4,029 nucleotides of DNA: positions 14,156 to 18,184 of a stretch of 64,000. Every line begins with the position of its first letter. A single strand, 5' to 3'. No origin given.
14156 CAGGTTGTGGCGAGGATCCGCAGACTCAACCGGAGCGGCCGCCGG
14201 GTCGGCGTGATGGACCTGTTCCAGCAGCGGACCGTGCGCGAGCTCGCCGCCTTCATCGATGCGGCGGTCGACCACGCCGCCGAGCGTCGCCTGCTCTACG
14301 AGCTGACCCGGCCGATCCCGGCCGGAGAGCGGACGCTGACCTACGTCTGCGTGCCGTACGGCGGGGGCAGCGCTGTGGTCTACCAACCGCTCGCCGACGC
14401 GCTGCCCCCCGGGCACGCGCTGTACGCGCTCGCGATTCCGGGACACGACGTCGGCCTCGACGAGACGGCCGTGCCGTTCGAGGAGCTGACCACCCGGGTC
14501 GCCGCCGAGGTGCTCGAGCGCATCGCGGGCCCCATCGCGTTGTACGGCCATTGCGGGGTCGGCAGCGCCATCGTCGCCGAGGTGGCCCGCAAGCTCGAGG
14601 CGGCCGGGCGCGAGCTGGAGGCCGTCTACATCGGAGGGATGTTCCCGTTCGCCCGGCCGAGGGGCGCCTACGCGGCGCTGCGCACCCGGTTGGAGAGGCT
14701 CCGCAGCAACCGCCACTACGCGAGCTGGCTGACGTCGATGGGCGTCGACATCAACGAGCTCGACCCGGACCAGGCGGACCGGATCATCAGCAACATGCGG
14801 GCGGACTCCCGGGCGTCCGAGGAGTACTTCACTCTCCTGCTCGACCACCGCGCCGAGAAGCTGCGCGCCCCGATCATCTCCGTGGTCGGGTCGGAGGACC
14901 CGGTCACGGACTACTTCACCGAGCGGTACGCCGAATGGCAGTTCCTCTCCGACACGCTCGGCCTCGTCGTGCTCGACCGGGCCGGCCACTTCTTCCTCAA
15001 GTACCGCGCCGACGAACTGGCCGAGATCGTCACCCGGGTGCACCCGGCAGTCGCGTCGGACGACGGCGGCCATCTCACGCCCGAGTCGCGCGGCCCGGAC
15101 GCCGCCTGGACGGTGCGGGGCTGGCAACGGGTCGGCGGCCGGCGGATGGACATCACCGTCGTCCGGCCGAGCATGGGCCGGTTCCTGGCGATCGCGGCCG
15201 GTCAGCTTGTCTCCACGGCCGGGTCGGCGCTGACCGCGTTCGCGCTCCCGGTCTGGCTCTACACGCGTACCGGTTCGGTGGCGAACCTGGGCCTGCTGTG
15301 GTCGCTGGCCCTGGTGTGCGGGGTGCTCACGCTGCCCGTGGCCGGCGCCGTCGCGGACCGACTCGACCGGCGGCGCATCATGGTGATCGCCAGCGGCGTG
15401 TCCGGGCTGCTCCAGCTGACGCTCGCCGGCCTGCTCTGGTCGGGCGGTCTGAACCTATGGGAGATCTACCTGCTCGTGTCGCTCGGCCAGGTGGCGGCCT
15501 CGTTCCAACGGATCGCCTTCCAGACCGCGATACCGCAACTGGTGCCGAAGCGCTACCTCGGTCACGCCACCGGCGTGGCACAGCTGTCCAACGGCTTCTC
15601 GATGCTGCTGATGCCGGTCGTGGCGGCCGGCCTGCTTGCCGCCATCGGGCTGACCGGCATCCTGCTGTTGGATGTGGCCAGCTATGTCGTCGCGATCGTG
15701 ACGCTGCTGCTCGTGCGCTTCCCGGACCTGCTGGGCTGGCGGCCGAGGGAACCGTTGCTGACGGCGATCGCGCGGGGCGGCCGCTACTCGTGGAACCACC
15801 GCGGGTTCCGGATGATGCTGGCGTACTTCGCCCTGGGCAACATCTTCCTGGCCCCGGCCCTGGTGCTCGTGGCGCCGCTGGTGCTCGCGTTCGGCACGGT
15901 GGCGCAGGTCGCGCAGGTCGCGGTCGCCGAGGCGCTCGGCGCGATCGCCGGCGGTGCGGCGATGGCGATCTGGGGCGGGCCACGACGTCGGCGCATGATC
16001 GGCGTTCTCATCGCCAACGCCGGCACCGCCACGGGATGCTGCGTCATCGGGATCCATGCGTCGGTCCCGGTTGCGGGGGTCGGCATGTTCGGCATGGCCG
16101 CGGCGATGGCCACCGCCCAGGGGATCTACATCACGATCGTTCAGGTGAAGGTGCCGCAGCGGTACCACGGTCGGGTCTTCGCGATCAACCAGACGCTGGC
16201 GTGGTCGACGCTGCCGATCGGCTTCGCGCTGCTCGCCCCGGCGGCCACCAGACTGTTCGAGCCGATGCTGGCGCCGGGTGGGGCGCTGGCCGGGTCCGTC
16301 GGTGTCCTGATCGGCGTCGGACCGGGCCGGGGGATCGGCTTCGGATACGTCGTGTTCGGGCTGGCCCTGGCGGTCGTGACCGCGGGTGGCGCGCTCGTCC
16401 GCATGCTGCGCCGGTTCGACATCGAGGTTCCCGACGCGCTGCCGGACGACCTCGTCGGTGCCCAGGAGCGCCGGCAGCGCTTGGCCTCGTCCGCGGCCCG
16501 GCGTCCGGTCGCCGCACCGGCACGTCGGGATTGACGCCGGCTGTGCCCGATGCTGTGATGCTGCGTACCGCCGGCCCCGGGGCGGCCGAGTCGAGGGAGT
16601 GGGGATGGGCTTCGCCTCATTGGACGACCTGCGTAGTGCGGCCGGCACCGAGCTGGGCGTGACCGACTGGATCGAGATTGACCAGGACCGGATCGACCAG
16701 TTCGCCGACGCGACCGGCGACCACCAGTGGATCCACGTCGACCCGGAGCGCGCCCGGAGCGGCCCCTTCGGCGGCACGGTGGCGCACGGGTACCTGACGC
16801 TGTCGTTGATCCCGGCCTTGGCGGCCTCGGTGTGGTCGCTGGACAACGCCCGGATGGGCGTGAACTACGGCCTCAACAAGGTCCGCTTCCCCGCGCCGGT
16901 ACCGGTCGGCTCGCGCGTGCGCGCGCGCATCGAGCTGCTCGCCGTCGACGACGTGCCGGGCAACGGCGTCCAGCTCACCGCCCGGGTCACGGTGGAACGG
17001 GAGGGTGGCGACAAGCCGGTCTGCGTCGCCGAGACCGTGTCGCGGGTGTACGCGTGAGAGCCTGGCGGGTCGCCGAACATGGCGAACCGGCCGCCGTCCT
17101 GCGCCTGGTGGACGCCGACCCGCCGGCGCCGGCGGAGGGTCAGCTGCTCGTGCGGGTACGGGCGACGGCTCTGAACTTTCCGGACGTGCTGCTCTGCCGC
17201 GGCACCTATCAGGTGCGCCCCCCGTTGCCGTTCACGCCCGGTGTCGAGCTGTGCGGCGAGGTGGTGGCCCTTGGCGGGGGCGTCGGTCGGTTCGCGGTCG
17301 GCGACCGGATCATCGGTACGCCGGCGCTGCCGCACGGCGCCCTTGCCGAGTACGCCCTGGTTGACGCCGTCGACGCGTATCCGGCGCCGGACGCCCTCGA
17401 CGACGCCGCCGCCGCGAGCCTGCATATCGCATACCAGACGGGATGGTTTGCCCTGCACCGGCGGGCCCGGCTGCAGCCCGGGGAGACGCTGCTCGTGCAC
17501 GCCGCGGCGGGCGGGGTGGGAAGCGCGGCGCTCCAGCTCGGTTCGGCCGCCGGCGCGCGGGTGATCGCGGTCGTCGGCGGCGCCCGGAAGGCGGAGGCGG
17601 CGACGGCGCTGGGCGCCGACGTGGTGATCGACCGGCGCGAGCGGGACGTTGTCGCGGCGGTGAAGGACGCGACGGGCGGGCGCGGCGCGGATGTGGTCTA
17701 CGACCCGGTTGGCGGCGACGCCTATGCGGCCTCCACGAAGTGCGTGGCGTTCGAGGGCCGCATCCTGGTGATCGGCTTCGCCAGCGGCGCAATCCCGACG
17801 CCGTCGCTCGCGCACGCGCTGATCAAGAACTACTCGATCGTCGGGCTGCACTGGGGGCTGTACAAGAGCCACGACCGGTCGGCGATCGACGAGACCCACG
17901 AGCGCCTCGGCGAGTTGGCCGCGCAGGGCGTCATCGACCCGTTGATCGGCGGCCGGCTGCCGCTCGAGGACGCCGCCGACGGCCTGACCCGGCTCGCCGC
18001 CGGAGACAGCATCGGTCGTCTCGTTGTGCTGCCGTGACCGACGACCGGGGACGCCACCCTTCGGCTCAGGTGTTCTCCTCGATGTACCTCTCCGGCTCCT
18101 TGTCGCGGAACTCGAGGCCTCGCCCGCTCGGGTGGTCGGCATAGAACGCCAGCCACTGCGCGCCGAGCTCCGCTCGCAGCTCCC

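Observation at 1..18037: Hybrid NRPS-PKS-NRPS assembly line, only partly in the window, that I cannot match to a characterised cluster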

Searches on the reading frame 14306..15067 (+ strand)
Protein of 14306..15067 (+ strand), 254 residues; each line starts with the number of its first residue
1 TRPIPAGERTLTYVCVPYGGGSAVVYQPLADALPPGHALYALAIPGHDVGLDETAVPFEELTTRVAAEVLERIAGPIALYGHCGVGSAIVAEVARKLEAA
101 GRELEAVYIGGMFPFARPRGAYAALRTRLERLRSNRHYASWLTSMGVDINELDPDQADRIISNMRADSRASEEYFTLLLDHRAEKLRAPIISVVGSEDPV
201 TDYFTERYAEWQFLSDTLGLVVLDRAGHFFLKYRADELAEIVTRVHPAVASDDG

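Call 54: search_solved_structures(query=window:14306-15067:+, max_evalue=0.01, show_alignments=4)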
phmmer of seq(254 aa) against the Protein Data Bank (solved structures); distinct sequences matched with E-value up to 0.01: 13.
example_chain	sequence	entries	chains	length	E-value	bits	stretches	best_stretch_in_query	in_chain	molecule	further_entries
6n8e_A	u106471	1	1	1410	1.4e-29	106.7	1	11-243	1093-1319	holo-ObiF1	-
6vap_A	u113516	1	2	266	6.4e-18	68.6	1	10-242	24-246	Thioesterase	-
3flb_A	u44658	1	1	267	1.2e-10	44.7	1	12-242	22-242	RifR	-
3fla_A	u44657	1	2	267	1.3e-10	44.6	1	12-242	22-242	RifR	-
8w2c_A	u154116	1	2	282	9e-10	41.9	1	12-245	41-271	Non-ribosomal peptide synthetase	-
9pc6_A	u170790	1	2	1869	3.7e-09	39.9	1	12-242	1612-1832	6-deoxyerythronolide-B synthase,RifR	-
2k2q_B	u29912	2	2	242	1.3e-08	38.1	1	6-243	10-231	Surfactin synthetase thioesterase subunit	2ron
8w2d_A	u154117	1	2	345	2e-08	37.4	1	12-245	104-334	Non-ribosomal peptide synthetase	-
7e3z_A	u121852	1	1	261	3.5e-07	33.4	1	2-235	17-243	thioesterase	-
4zxh_A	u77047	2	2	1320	0.00012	25.1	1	18-163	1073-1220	ABBFA_003403 | Tyrocidine synthetase 3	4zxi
3qmw_A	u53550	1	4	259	0.00013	25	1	5-200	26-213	Thioesterase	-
3qmv_A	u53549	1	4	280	0.00017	24.6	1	5-200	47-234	Thioesterase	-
3lcr_A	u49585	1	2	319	0.0014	21.6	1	14-116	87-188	Tautomycetin biosynthetic PKS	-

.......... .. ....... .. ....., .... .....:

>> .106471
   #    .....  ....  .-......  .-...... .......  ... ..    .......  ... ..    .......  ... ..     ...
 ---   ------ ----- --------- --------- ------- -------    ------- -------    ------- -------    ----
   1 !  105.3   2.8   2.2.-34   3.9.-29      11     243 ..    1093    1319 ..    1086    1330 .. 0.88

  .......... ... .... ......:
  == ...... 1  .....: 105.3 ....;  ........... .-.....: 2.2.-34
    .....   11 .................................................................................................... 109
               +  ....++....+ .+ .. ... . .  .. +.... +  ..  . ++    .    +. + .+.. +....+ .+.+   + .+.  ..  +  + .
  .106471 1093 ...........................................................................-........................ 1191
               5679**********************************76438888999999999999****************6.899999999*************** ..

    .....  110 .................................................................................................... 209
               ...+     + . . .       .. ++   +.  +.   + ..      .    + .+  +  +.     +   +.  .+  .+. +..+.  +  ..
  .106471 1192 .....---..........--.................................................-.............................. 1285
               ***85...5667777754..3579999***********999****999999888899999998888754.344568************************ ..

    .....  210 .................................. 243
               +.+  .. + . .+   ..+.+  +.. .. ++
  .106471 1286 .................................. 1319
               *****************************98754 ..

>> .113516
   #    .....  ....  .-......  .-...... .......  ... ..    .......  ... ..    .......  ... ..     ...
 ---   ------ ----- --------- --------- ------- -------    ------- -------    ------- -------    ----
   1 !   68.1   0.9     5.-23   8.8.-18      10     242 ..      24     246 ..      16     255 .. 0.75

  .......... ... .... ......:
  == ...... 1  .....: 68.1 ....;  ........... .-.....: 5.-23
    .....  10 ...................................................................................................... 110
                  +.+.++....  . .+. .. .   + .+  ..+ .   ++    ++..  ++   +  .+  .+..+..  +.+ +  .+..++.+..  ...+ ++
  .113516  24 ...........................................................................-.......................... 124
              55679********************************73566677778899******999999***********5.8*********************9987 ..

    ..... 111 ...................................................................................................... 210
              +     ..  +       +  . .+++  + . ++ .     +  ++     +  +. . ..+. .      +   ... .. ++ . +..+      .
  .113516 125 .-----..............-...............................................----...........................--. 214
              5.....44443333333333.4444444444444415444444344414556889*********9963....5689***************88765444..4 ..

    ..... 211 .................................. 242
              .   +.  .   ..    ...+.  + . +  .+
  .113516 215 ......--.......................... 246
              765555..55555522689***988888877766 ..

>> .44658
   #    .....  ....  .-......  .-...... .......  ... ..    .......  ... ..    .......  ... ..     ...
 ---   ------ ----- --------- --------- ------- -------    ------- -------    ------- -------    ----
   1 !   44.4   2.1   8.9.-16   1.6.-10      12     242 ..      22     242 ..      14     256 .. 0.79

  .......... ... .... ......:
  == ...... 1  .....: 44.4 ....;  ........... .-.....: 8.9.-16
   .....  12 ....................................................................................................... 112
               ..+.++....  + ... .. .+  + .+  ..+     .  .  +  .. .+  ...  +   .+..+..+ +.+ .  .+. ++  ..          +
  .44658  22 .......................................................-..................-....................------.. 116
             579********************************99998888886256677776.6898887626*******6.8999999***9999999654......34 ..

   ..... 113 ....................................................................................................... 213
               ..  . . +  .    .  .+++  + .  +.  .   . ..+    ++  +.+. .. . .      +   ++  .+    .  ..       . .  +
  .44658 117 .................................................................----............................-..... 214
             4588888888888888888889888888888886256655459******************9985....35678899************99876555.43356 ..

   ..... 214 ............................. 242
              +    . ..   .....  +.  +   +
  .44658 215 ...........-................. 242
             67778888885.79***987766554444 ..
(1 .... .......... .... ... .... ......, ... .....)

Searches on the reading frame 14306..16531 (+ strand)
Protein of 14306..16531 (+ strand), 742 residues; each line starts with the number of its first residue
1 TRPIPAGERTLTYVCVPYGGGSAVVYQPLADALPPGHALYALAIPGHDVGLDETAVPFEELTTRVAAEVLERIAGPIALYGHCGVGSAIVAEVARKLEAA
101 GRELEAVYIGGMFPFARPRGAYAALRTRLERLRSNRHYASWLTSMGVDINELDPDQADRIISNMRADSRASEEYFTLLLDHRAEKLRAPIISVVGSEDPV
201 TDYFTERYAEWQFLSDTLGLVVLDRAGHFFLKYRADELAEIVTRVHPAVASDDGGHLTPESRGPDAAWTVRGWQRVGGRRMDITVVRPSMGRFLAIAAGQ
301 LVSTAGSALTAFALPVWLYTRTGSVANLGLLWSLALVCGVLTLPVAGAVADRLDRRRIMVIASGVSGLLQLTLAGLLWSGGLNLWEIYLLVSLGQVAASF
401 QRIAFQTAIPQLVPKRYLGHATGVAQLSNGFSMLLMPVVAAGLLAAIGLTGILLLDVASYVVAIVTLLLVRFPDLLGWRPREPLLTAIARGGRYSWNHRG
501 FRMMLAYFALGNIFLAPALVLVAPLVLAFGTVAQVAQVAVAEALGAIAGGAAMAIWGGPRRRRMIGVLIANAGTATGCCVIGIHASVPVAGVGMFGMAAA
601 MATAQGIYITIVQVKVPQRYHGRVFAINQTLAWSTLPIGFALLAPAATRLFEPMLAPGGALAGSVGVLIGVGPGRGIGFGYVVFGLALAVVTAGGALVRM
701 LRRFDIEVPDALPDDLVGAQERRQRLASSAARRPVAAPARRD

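Call 85: search_protein_representatives(protein=window:14306-16531:+)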
Query: 742 residues. Proteins with E-value up to 0.001 (for the whole library): 17155; up to 1e-10: 4200; up to 1e-30: 936. The best 150 are listed.
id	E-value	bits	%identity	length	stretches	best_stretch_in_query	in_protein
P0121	1.5e-251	853.3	56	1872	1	5-730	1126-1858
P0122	1.1e-243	827.3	54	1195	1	2-727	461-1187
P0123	2.4e-242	822.9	54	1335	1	1-734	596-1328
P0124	6.5e-241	818.1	52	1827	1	2-732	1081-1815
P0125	3.5e-233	792.6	54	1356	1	3-721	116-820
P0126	7.9e-233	791.4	53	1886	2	284-734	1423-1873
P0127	1.6e-231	787.1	53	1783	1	3-721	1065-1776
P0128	1.6e-231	787.1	56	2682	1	4-722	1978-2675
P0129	2.7e-230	783.0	52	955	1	1-737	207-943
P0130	1.5e-229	780.5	54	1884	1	6-729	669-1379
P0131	9.2e-227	771.4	50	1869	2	7-729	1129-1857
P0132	2.0e-221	753.7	50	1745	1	1-731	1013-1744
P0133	2.5e-221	753.4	53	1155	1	12-734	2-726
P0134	1.8e-218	744.0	52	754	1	11-723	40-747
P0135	1.2e-217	741.3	52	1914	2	282-725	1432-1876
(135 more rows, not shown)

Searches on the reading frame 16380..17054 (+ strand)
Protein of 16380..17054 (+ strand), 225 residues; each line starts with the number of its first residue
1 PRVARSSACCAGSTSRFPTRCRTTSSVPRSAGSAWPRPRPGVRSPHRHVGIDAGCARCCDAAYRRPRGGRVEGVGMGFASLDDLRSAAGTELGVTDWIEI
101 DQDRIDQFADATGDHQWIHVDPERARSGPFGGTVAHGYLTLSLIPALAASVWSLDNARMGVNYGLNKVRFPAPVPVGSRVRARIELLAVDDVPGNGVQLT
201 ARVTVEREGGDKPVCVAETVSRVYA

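Call 9: search_protein_families(library=pfam, proteins=[window:16380-17054:+], max_evalue=0.001)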
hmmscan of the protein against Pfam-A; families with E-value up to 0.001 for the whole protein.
window:16380-17054:+ (225 aa): 2 families
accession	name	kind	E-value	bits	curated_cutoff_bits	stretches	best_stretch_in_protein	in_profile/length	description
PF01575.25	MaoC_dehydratas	-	1.5e-27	96.1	27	1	87-203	5-117/123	MaoC like domain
PF13452.11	FAS1_DH_region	-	0.00026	21.6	22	1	89-202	4-116/132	FAS1-like, dehydratase domain region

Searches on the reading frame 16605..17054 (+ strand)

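Call 56: search_protein_families(library=ncbifam, proteins=[window:16605-17054:+], max_evalue=0.00001)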
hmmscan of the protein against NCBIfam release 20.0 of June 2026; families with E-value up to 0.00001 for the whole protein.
window:16605-17054:+ (150 aa): 2 families
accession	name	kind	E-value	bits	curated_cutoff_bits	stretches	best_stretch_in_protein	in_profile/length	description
TIGR02278.1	PaaN-DH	equivalog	1.6e-11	43.2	562.8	1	20-109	536-623/664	phenylacetic acid degradation bifunctional protein PaaZ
NF006045.0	PRK08190.1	subfamily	1.5e-06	27.4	282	1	26-116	27-113/467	bifunctional enoyl-CoA hydratase/phosphate acetyltransferase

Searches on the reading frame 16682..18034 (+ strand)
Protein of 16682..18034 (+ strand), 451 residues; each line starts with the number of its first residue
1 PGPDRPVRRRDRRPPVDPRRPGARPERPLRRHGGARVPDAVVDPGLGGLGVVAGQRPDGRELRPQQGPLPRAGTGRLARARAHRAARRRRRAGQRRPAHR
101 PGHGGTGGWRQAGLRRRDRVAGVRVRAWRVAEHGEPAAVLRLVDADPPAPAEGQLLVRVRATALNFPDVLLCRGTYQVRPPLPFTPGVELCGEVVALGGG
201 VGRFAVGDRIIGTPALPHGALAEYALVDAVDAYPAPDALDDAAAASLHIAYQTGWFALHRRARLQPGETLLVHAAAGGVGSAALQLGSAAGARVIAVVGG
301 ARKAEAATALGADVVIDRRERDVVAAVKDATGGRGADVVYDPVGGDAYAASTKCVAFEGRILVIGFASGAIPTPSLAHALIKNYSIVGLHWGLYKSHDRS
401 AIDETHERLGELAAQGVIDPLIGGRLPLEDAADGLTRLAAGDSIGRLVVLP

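Call 9: search_protein_families(library=pfam, proteins=[window:16682-18034:+], max_evalue=0.001)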
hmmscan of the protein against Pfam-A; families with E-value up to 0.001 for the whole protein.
window:16682-18034:+ (451 aa): 3 families
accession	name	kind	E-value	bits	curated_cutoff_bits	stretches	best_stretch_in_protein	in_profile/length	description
PF00107.32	ADH_zinc_N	-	2.8e-27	95.6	31.8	1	278-396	1-117/129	Zinc-binding dehydrogenase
PF13602.12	ADH_zinc_N_2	-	9.3e-19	69.1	27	1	310-449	1-134/134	Zinc-binding dehydrogenase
PF08240.17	ADH_N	-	4.1e-16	59.6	23.5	1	152-237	2-104/104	Alcohol dehydrogenase GroES-like domain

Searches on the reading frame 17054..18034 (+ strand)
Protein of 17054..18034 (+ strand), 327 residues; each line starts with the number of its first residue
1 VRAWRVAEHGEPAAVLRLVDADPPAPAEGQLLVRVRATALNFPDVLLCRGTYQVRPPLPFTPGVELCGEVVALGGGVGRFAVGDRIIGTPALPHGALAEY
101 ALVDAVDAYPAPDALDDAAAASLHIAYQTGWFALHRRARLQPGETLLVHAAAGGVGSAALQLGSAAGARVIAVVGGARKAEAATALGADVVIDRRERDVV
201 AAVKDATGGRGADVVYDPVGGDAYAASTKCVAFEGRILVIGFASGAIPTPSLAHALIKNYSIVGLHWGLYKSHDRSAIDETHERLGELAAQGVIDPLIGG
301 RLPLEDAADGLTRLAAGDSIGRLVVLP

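Call 56: search_protein_families(library=ncbifam, proteins=[window:17054-18034:+], max_evalue=0.00001)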
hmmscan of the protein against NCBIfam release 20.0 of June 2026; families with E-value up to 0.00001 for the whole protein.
window:17054-18034:+ (327 aa): 23 families
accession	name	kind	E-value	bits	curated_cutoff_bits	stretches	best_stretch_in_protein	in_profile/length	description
TIGR02824.1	quinone_pig3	subfamily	2.4e-69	233.8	296.8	1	1-325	1-323/325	putative NAD(P)H quinone oxidoreductase, PIG3 family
NF041183.1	Pks2_ls1_myc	equivalog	1.2e-41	141.7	2400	1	16-325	1420-1727/2086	sulfolipid-1 biosynthesis phthioceranic/hydroxyphthioceranic acid synthase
NF008024.0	PRK10754.1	subfamily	8.9e-41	140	348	1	6-296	7-294/327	NADPH:quinone reductase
NF010344.0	PRK13771.1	subfamily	5.4e-32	111.1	349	2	94-325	115-331/334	putative alcohol dehydrogenase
NF041172.1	AcrlCoa_red_Thmprot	equivalog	2.6e-30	105.5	500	2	95-325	116-332/334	acryloyl-CoA reductase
TIGR02823.1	oxido_YhdH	subfamily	1.3e-28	99.8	297.25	1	20-325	18-322/324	acrylyl-CoA reductase family protein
TIGR01751.1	crot-CoA-red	equivalog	1.5e-27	96.3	378.55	1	94-203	139-250/398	crotonyl-CoA carboxylase/reductase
NF051456.1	acrylyl_AcuI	equivalog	5.1e-24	84.7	440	1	25-325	24-322/325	acrylyl-CoA reductase (NADPH)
TIGR03989.1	Rxyl_3153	subfamily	1.2e-20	74.2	440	1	95-320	139-364/370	NDMA-dependent alcohol dehydrogenase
NF058644.1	CurcmRedCuraProt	equivalog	1.5e-19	70.3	440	1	86-244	83-243/336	NADPH-dependent curcumin/dihydrocurcumin reductase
TIGR03451.1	mycoS_dep_FDH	equivalog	3.9e-19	68.7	512.9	1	89-261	123-293/358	S-(hydroxymethyl)mycothiol dehydrogenase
NF006940.0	PRK09422.1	equivalog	4.5e-19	68.6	344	1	95-325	115-333/338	alcohol dehydrogenase AdhP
TIGR02817.1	adh_fam_1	subfamily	5.4e-19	68.8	284.05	1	16-299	17-304/336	zinc-binding alcohol dehydrogenase family protein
TIGR00692.1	tdh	equivalog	2.3e-18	66.3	458.35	1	94-324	116-337/340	L-threonine 3-dehydrogenase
NF041097.1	keto_inos_dh_IolM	equivalog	3.7e-18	65.4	450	1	134-319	198-382/389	scyllo-inosose 3-dehydrogenase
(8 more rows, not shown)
